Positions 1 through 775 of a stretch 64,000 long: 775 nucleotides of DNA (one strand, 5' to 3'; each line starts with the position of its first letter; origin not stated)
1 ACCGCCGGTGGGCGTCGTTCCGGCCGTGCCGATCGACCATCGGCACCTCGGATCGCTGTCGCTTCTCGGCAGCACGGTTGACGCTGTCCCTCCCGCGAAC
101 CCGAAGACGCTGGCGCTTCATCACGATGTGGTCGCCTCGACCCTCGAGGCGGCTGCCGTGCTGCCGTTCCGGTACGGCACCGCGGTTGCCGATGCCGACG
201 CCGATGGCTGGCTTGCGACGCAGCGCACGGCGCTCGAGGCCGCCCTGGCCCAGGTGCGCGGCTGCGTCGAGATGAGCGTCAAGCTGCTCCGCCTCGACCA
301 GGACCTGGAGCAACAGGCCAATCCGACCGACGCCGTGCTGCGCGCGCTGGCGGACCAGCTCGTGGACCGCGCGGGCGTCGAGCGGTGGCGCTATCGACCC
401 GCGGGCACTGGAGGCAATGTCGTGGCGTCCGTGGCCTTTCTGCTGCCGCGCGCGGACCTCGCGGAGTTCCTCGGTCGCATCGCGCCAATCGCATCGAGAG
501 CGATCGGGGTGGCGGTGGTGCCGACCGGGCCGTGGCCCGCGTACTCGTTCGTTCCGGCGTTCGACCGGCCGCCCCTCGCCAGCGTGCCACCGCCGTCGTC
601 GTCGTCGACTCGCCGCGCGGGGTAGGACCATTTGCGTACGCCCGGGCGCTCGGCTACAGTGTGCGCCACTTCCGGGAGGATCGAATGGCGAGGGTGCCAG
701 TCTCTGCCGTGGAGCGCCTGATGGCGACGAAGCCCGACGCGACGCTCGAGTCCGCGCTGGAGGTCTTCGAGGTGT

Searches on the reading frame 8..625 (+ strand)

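Call 82: search_protein_families(library=pfam, proteins=[window:8-625:+], max_evalue=0.0001)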
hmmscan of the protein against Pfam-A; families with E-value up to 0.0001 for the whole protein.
window:8-625:+ (205 aa): 1 family
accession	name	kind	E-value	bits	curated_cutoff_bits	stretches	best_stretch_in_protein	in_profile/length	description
PF06386.16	GvpL_GvpF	-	7.3e-26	92.1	23.6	2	9-122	27-147/245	Gas vesicle synthesis protein GvpL/GvpF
